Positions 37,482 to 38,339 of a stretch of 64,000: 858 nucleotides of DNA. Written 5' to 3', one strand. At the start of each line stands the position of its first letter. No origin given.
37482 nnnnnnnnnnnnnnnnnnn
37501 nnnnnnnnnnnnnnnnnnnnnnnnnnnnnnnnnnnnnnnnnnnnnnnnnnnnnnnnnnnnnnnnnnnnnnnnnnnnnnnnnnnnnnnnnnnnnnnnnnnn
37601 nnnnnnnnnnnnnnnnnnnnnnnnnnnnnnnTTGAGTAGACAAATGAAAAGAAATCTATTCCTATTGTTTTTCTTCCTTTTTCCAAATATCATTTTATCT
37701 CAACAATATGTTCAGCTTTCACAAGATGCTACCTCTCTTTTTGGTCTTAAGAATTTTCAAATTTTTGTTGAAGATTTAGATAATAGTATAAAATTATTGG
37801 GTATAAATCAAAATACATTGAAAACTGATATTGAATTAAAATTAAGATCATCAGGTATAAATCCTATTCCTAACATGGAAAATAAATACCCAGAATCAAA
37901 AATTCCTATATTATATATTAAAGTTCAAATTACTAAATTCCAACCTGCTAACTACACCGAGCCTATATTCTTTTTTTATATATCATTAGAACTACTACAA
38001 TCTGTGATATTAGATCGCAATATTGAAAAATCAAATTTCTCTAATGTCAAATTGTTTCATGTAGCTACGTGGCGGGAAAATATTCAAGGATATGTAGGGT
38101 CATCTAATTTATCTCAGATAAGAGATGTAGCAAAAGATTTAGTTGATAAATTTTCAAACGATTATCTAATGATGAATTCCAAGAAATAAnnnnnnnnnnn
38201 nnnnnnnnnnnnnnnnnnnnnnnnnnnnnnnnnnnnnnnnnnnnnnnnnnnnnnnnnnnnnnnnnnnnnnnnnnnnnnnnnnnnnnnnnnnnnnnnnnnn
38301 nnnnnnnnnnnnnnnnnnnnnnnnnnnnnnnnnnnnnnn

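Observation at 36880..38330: AT-rich (~28% GC) two-gene island inserted between recO and glyQS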

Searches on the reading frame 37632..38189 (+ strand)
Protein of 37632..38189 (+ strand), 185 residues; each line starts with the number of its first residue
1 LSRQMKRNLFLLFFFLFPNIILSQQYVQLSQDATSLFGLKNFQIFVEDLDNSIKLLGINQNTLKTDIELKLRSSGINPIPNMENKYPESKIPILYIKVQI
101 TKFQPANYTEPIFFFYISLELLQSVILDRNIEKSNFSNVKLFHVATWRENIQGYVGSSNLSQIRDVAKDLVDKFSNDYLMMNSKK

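Call 4: search_protein_families(library=pfam, proteins=[window:37632-38189:+], max_evalue=1)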
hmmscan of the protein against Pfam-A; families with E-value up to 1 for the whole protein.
window:37632-38189:+ (185 aa): 0 families

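Call 5: search_protein_families(library=padloc, proteins=[window:37632-38189:+], max_evalue=1)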
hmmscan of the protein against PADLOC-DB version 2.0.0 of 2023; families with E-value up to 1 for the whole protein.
window:37632-38189:+ (185 aa): 0 families

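Call 6: search_protein_families(library=phrogs, proteins=[window:37632-38189:+], max_evalue=1)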
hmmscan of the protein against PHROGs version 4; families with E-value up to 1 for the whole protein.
window:37632-38189:+ (185 aa): 1 family
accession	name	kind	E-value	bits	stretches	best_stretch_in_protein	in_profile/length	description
phrog_22531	-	unknown function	0.69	11.4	0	122-156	24-59/61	-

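Call 7: search_protein_families(library=ncbifam, proteins=[window:37632-38189:+], max_evalue=1)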
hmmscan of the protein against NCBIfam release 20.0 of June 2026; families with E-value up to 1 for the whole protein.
window:37632-38189:+ (185 aa): 0 families

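Call 12: find_homologous_proteins(query=window:37632-38189:+, max_evalue=0.01)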
Query window:37632-38189:+ (185 aa): 2 proteins with E <= 0.01 among 54 candidates.
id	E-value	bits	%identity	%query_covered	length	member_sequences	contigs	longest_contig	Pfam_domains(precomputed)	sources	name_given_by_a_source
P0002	2.5e-110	384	100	98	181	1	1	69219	-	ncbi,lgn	ncbi:MAG: hypothetical protein ACOY90_14865 [Candidatus Zhuqueibacterota bacterium]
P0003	2.3e-73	263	70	90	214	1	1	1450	-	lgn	-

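Call 13: find_encoding_contigs(protein=P0003, flank=10000)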
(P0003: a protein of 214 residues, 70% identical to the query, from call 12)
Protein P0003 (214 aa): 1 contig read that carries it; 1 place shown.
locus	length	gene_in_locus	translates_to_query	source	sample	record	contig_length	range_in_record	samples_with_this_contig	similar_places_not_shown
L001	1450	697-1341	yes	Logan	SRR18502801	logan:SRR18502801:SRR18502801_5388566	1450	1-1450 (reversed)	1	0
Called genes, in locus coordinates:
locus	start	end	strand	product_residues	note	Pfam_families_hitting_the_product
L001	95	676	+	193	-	-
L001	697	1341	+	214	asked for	-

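Call 14: find_encoding_contigs(protein=P0002, flank=10000)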
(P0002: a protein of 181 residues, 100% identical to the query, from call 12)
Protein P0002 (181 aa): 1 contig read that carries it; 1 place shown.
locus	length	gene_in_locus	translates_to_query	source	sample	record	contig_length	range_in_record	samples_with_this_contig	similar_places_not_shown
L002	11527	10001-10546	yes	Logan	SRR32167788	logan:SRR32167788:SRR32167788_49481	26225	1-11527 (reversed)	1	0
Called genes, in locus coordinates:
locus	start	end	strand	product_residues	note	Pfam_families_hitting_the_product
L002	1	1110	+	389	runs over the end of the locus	PF01551:Peptidase_M23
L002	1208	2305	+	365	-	PF13177:DNA_pol3_delta2, PF00004:AAA (faint)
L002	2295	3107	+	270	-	PF04468:PSP1, PF28472:PSP1_3rd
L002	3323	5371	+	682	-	PF00133:tRNA-synt_1, PF09334:tRNA-synt_1g, PF08264:Anticodon_1, PF19303:Anticodon_3, PF01588:tRNA_bind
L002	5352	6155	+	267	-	PF01026:TatD_DNase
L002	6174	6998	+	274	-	PF00398:RrnaAD, PF13649:Methyltransf_25 (weak), PF08241:Methyltransf_11 (weak)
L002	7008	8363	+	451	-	PF03448:MgtE_N, PF00571:CBS, PF01769:MgtE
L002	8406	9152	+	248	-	PF11967:RecO_N, PF02565:RecO_C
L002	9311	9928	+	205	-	-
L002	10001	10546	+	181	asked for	-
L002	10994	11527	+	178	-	?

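Call 34: search_solved_structures(query=A2, max_evalue=10)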
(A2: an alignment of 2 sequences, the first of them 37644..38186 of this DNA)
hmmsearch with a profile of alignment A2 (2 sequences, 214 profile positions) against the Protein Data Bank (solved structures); distinct sequences matched with E-value up to 10: 0.

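Call 35: find_related_loci(query=A2, collection=viral_contigs, flank=5000)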
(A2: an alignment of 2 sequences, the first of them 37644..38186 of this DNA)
Query A2 (181 aa) in viral_contigs; peptide patterns used: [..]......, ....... (x = any residue, [..] = any of these).
174 stretches matched a pattern, but none encodes a relative of the query by tblastn (E <= 1e-3).

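Call 37: search_dna_similar(query=window:37644-38186:+, collection=phages, mode=protein, max_evalue=1)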
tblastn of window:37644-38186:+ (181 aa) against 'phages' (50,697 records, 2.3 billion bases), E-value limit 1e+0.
Records with a match: 1; places in all: 1; records where one place covers at least 80% of the query: 0.
Best place of each record, by identity: <60% 1.
By first word of the organism name: Bacteriophage 1.
By host as written in the record: - 1.
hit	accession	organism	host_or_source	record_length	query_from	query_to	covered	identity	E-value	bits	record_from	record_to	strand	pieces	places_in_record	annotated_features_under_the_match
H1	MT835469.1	Bacteriophage sp.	human fecal samples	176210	22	133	62%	26.9%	1e-1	38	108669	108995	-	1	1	record has no annotation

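Call 39: find_related_loci(query=A2, collection=genome_contigs, flank=6000)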
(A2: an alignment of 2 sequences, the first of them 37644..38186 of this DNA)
Query A2 (181 aa) in genome_contigs; peptide patterns used: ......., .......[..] (x = any residue, [..] = any of these).
91 stretches matched a pattern, but none encodes a relative of the query by tblastn (E <= 1e-3).

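Call 40: find_related_loci(query=A2, collection=metagenome_contigs, flank=6000)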
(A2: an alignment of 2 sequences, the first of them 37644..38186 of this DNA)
Query A2 (181 aa) in metagenome_contigs; peptide patterns used: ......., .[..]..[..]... (x = any residue, [..] = any of these).
234 stretches matched a pattern, but none encodes a relative of the query by tblastn (E <= 1e-3).
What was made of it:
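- Tried and rejected: Scans with ORF2 plus P0003 (alignment A2) found nothing in viral, genome or metagenome contigs (calls 35, 39, 40).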

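Call 46: search_protein_representatives(alignment_id=A2)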
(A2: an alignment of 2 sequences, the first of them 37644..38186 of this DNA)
Query: 2 sequences, 214 profile positions. Proteins with E-value up to 0.001 (for the whole library): 1907; up to 1e-10: 307; up to 1e-30: 1. The best 150 are listed.
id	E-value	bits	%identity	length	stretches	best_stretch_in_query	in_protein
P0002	2.4e-110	383.3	-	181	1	1-181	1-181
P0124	5.1e-26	107.7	-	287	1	4-181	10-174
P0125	1.4e-20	89.9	-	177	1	4-180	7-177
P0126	3.8e-19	85.2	-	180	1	2-178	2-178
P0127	6.8e-19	84.4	-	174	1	1-180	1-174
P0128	5.6e-18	81.4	-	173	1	5-180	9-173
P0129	9.9e-18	80.6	-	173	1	22-180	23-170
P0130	1.5e-17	80.1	-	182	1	25-181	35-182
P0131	1.8e-17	79.8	-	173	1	10-180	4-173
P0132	1.9e-17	79.7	-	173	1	4-181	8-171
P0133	2.0e-17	79.6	-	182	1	5-180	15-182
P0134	3.0e-17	79.1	-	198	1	21-181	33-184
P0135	4.7e-17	78.4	-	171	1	5-181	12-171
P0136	5.0e-17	78.3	-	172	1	10-181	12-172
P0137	6.4e-17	78.0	-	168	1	6-179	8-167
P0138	8.2e-17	77.6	-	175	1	11-181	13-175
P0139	8.6e-17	77.6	-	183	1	5-180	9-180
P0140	8.9e-17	77.5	-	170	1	23-180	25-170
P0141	2.0e-16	76.4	-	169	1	10-180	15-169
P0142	2.2e-16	76.2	-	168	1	29-181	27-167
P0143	2.3e-16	76.1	-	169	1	30-180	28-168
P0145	2.9e-16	75.8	-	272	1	7-182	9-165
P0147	4.3e-16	75.3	-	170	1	23-181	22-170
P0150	7.2e-16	74.5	-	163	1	1-180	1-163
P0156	1.1e-15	73.9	-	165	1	29-181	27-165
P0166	3.4e-15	72.4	-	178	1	1-181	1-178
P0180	1.0e-14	70.8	-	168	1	10-181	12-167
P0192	2.0e-14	69.8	-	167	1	29-179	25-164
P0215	8.2e-14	67.8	-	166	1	1-180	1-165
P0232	2.1e-13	66.5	-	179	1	30-181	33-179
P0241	3.0e-13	66.0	-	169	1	7-180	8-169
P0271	1.8e-12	63.4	-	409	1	30-180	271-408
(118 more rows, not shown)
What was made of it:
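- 37644..38189 (+): ORF2, 181 aa (alternative TTG start at 37632): a Sec signal peptide and a mature domain of about 160 aa. It belongs to a large uncurated family with an LptE/PelC/TraT-like alpha/beta core. 1,907 representatives at E<=1e-3 and 307 at E<=1e-10 (call 46).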

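Call 49: search_protein_families(library=pfam, alignment_id=A3, max_evalue=0.01)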
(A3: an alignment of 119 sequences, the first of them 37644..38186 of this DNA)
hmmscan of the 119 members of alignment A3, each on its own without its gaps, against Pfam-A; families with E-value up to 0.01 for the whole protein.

A. member 1, window:37644-38186:+ (181 aa): 0 families

B. families by the number of members that match (of 119 scanned): 2 families
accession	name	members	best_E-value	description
PF24896.1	Receiver_CRE1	1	0.0024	AHK4/CRE1/WOL first receiver domain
PF05114.20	MbnB_TglH_ChrH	1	0.0081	RiPP precursor modification enzyme MbnB/TglH/ChrH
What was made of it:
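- It does not match their Pfam families (calls 4, 49).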

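Call 50: search_solved_structures(query=A3, max_evalue=10, show_alignments=1)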
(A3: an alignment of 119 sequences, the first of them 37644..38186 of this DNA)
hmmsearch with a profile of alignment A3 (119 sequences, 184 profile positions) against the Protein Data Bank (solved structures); distinct sequences matched with E-value up to 10: 6.
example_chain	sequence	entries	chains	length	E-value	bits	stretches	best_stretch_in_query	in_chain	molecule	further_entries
3tl8_B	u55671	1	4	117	0.083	15.2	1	24-95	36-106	Effector protein HopAB2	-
2z36_A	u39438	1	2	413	0.13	14.6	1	135-169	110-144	Cytochrome P450 type compactin 3'',4''-hydroxylase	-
7uik_T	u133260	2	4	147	0.2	13.9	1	45-91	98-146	Regulatory protein GAL4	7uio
1d2p_A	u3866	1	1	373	0.35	13.2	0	106-154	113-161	COLLAGEN ADHESIN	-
2zr1_A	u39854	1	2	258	0.75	12.1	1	70-133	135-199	Agglutinin-1 chain A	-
2q3n_A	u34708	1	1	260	0.76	12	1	70-133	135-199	Agglutinin-1 A chain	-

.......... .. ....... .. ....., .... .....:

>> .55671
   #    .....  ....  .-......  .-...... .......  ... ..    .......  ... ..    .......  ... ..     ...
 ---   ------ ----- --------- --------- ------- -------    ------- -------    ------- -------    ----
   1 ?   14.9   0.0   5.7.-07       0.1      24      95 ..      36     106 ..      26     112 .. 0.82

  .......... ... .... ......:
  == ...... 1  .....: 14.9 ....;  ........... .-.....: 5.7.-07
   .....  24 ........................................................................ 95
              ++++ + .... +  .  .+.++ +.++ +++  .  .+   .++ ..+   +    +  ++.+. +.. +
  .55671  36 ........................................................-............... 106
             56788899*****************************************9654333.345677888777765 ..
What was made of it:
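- On LptE family: No PDB sequence hit (calls 34, 50).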

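Call 51: list_cluster_members(proteins=[P0124, P0125, P0126, P0127, P0128, P0130, P0133, P0139, P0145, P0271])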
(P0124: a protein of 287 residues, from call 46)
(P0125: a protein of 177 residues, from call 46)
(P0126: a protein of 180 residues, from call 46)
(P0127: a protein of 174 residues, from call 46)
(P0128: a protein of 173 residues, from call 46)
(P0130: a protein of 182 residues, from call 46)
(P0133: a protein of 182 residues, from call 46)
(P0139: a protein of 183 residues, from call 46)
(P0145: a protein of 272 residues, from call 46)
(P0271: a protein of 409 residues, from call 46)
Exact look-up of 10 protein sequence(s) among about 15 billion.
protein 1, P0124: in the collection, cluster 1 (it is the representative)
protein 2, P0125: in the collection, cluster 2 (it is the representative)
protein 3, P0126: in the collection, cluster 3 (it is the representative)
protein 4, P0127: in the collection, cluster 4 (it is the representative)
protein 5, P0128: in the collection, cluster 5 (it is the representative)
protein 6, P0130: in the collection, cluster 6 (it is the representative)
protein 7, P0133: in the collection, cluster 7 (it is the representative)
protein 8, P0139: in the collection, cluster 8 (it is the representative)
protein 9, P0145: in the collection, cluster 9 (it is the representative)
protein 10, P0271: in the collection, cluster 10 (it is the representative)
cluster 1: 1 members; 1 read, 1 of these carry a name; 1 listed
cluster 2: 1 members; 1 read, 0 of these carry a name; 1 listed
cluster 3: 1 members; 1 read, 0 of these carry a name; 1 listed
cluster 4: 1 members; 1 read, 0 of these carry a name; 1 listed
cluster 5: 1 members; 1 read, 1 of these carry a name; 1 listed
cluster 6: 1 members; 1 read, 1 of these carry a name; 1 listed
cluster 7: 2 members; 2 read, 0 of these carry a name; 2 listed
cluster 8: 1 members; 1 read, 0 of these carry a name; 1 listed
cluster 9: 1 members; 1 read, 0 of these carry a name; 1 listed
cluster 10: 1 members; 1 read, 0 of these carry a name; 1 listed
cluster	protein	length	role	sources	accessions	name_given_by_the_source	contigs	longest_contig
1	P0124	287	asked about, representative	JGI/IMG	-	hypothetical protein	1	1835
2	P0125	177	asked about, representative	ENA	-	-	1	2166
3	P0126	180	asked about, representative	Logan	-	-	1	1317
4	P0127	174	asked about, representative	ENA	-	-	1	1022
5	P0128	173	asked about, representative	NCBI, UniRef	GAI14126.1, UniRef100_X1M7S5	unnamed protein product [marine sediment metagenome] | Uncharacterized protein n=1 Tax=marine sediment metagenome TaxID=412755 RepID=X1M7S5_9ZZZZ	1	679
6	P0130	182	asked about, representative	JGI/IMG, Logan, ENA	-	hypothetical protein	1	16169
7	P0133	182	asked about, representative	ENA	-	-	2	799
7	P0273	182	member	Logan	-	-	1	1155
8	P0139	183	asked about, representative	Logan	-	-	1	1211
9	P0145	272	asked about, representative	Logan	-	-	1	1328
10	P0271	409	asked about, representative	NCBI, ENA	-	-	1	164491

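Call 52: find_encoding_contigs(protein=P0130, flank=6000, max_places=2)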
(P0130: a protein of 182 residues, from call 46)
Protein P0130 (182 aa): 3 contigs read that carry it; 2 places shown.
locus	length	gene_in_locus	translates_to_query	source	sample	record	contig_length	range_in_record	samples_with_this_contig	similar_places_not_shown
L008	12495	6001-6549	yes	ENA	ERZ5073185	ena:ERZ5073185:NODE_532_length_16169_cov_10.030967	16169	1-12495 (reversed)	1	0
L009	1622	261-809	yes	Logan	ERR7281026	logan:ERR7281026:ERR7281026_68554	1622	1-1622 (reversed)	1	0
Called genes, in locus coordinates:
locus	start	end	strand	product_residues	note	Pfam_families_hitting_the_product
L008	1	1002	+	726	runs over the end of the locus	PF09250:Prim-Pol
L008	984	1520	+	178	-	-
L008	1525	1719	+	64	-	-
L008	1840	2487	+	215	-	PF04545:Sigma70_r4 (weak)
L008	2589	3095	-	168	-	PF07352:Phage_Mu_Gam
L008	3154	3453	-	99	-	-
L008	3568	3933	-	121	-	-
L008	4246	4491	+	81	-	PF13443:HTH_26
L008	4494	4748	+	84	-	-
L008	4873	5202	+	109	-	-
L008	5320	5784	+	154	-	-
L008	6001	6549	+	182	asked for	-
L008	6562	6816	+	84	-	-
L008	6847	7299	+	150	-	-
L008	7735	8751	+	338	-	PF00589:Phage_integrase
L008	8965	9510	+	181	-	-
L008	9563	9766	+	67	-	-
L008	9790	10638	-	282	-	PF01555:N6_N4_Mtase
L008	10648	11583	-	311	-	PF04492:Phage_rep_O (faint)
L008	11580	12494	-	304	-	?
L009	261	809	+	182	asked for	-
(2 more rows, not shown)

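Call 53: predict_structure(alignment_id=A3)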
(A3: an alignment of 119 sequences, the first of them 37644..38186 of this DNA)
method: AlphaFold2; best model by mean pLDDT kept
length: 181 residues; sequences in the alignment: 119
mean_pLDDT: 87.2   pTM: 0.79
mean pLDDT of the five models: 87.2, 86.5, 86.2, 86.0, 85.9
residues with pLDDT >= 90: 115; 70-90: 41; 50-70: 23; < 50: 2
segments of 3 or more residues with pLDDT < 50: none
pLDDT, mean of each block of 10 residues (from residue 1): 69 58 70 95 93 93 97 84 78 97 96 97 78 82 97 96 98 93 54
secondary structure, 60 per line:
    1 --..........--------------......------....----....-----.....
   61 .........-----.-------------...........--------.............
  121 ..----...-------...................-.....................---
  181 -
elements in order: H3-12 H27-32 E39-42 H47-50 H56-69 E89-99 E108-122 E137-152 H157-177
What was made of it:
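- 37644..38189 (+): AF2 pLDDT 87.2, pTM 0.79 (call 53).
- On TraT surface-exclusion protein: The mature domain of about 160 aa is predicted as a plain beta-alpha-beta-beta-beta-alpha unit (call 53).
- Fold. pLDDT 87 (call 53).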

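Call 55: find_encoding_contigs(protein=P0271, flank=8000, max_places=2)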
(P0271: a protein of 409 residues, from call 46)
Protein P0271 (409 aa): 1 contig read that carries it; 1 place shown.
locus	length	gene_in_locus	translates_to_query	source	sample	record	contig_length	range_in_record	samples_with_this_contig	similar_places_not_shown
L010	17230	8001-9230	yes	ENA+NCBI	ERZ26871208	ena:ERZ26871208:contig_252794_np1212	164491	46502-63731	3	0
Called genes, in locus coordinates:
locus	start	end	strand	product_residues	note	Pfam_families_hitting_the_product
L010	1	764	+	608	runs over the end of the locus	PF00171:Aldedh, PF07368:DUF1487 (faint)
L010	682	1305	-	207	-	-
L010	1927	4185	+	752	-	PF01555:N6_N4_Mtase (faint)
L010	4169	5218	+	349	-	-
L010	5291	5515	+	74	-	-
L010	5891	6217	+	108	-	-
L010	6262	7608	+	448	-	PF12796:Ank_2, PF13637:Ank_4, PF00023:Ank, PF12796:Ank_2, PF13637:Ank_4, PF12796:Ank_2, PF13857:Ank_5, PF12796:Ank_2, +16 more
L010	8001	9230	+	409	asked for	-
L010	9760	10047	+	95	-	-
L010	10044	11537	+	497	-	-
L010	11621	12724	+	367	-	PF05598:DUF772, PF01609:DDE_Tnp_1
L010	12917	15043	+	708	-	-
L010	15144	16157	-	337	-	PF01609:DDE_Tnp_1, PF13751:DDE_Tnp_1_6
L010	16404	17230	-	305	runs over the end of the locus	PF03050:DDE_Tnp_IS66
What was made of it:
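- L010 is transposase-rich (call 55).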

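Call 56: fold_search(model_id=the predicted structure, library=pdb)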
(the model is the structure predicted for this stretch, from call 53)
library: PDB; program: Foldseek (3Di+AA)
matches with E <= 10: 660; with E <= 0.001: 6
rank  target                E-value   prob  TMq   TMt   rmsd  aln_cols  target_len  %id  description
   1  5ixm_D                3.1e-05  1.00  0.38  0.45   6.4       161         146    9  The LPS Transporter LptDE from Yersinia pestis, core complex (released 2016-05-18)
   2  5ixm_H                3.3e-05  1.00  0.38  0.44   6.4       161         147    9  The LPS Transporter LptDE from Yersinia pestis, core complex (released 2016-05-18)
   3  4rh8_A                1.1e-04  1.00  0.37  0.47   6.8       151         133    7  Crystal structure of the outer membrane lipopolysaccharide transport protein LptE (RlpB) from Escherichia coli in the  (released 2015-11-11)
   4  5tse_B                2.4e-04  1.00  0.39  0.49   6.0       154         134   10  2.35 Angstrom Crystal Structure Minor Lipoprotein from Acinetobacter baumannii. (released 2016-11-09)
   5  8h1r_B                3.9e-04  1.00  0.35  0.36   6.7       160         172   12  Crystal structure of LptDE-YifL complex (released 2023-10-25)
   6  5tse_A                9.2e-04  1.00  0.41  0.52   5.1       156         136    8  2.35 Angstrom Crystal Structure Minor Lipoprotein from Acinetobacter baumannii. (released 2016-11-09)
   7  6uxc_B                1.9e-03  0.99  0.34  0.36   6.2       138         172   12  1.65A resolution structure of the hypothetical protein CT253 from Chlamydia trachomatis (released 2020-11-11)
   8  5t11_G                2.3e-03  1.00  0.38  0.47   6.6       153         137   16  PelC L103M dodecamer from Paraburkholderia phytofirmans, space group C2 (released 2017-03-15)
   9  5t11_K                3.5e-03  0.99  0.35  0.44   7.5       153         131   14  PelC L103M dodecamer from Paraburkholderia phytofirmans, space group C2 (released 2017-03-15)
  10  9fsm_A                3.8e-03  0.97  0.35  0.30  11.5       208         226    7  Cryo-EM structure of the decameric TraT surface exclusion lipoprotein from Klebsiella pneumoniae (pKpQIL plasmid) (released 2024-12-11)
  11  5t11_C                4.2e-03  0.99  0.37  0.46   6.3       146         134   14  PelC L103M dodecamer from Paraburkholderia phytofirmans, space group C2 (released 2017-03-15)
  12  5t11_L                6.9e-03  0.99  0.39  0.48   6.9       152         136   14  PelC L103M dodecamer from Paraburkholderia phytofirmans, space group C2 (released 2017-03-15)
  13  5t10_B                7.8e-03  0.98  0.35  0.43   7.5       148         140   15  PelC dodecamer from Paraburkholderia phytofirmans, space group P6 (released 2017-03-15)
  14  5t11_D                9.4e-03  0.99  0.38  0.49   6.4       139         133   15  PelC L103M dodecamer from Paraburkholderia phytofirmans, space group C2 (released 2017-03-15)
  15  5t11_B                9.4e-03  0.99  0.39  0.47   6.5       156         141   15  PelC L103M dodecamer from Paraburkholderia phytofirmans, space group C2 (released 2017-03-15)
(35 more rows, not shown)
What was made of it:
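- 37644..38189 (+): Foldseek PDB hits: LptE 3e-5, 5tse, CT253, PelC, TraT, CsgG, DUF330 (call 56).
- Closest known: LptE. Same: Foldseek E 3e-5 to 1e-4, probability 1.0 (call 56).
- Closest known: TraT, the surface-exclusion lipoprotein of F-like plasmids. Different: The match is weak (E 4e-3 to 1e-2, TM 0.30-0.35) (call 56).
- Closest known: PelC, CsgG, and PqiC-like. Same: They share the two-layer alpha/beta fold class, have envelope locations, and bind glycans or partner machines (call 56).
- LptE, PelC, TraT, CsgG and DUF330 are top PDB matches, E 3e-5 to 5e-2 (call 56). The best structural matches are LptE and PelC (call 56).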

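Call 61: search_protein_families(library=ncbifam, alignment_id=A3, max_evalue=0.01)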
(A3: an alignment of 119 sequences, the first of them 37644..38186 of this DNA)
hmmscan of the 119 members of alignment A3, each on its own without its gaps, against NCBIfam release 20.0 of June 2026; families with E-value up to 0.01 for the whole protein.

A. member 1, window:37644-38186:+ (181 aa): 0 families

B. families by the number of members that match (of 119 scanned): 3 families
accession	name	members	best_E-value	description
TIGR03088.1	stp2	1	0.00021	TIGR03088 family PEP-CTERM/XrtA system glycosyltransferase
NF040999.1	pilin_ComGC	1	0.0011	competence type IV pilus major pilin ComGC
TIGR03908.1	QH_alpha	1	0.0068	quinohemoprotein amine dehydrogenase subunit alpha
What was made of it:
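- On LptE family: No Pfam or NCBIfam hit for ORF2 or for 119 relatives (calls 4, 7, 49, 61).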

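Call 62: search_protein_families(library=phrogs, alignment_id=A3, max_evalue=0.01)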
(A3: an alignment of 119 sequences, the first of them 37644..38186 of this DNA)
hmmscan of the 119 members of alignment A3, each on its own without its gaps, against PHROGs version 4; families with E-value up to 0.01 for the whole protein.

A. member 1, window:37644-38186:+ (181 aa): 0 families

B. families by the number of members that match (of 119 scanned): 3 families
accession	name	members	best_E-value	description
phrog_26881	-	1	0.00024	-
phrog_2164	-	1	0.0018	-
phrog_18062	-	1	0.0094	Sir2 (NAD-dependent deacetylase)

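Call 64: find_related_loci(query=A3, collection=viral_contigs, flank=6000)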
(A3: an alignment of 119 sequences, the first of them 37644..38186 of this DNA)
Query A3 (181 aa) in viral_contigs; peptide patterns used: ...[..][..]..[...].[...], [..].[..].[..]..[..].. (x = any residue, [..] = any of these).
92 stretches matched a pattern; 4 encode a relative of the query (tblastn E <= 1e-3); 4 distinct loci.
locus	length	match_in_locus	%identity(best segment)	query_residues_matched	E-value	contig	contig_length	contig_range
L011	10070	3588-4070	37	5-181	4e-23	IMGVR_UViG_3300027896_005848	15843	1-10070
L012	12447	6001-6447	29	19-178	2e-12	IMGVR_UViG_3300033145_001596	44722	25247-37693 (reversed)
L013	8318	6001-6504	29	6-181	4e-12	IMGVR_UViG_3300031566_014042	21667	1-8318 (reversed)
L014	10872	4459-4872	26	31-181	9e-6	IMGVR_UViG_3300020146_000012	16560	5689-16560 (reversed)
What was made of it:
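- Four IMG/VR viral contigs carry members (call 64).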
